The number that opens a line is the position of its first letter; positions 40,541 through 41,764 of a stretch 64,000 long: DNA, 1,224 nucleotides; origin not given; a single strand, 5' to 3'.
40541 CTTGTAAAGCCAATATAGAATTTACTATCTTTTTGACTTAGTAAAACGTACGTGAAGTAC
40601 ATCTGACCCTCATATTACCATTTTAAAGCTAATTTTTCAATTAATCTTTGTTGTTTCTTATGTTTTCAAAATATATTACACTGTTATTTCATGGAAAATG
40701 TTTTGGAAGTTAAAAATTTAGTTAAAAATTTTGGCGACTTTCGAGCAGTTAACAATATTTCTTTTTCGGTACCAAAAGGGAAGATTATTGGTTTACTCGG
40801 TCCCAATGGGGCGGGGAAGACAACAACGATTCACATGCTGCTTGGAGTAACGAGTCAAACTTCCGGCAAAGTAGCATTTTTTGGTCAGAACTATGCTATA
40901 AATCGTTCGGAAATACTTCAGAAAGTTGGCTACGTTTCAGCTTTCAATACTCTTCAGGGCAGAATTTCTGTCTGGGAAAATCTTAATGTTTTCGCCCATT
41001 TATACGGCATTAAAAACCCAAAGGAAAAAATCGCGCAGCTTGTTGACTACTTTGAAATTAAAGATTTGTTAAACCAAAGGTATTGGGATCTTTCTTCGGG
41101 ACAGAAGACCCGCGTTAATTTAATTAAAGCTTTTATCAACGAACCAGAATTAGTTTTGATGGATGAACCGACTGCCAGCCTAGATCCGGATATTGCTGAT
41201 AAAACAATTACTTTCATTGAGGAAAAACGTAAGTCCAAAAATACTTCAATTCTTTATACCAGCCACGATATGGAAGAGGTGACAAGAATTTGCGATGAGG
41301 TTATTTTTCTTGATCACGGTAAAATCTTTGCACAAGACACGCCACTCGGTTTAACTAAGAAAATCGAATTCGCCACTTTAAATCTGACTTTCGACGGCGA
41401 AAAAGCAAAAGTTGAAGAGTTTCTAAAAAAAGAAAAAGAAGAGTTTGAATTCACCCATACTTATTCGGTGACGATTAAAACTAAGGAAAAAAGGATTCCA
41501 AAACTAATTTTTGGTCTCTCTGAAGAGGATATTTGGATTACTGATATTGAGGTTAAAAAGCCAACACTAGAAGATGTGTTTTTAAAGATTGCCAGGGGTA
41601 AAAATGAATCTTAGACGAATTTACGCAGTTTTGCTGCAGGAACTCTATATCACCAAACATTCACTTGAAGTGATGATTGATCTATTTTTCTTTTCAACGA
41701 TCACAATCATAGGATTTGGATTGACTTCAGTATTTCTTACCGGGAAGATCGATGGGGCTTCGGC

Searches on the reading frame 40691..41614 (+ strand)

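Call 64: search_protein_families(library=pfam, proteins=[window:40691-41614:+], max_evalue=0.001)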
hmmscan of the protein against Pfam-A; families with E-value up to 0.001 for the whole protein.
window:40691-41614:+ (307 aa): 4 families
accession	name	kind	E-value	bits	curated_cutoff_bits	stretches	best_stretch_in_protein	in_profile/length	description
PF00005.33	ABC_tran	-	3.8e-31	109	25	1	20-162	1-137/137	ABC transporter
PF13304.12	AAA_21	-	4e-13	50.5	27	1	117-196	221-302/304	AAA domain, putative AbiEii toxin, Type IV TA system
PF13732.12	DrrA1-3_C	-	5.8e-05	24.2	27.4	1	242-300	27-80/81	ATP-binding protein DrrA1-3-like, C-terminal domain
PF02463.25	SMC_N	-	0.00012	22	40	1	29-199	23-204/220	RecF/RecN/SMC N terminal domain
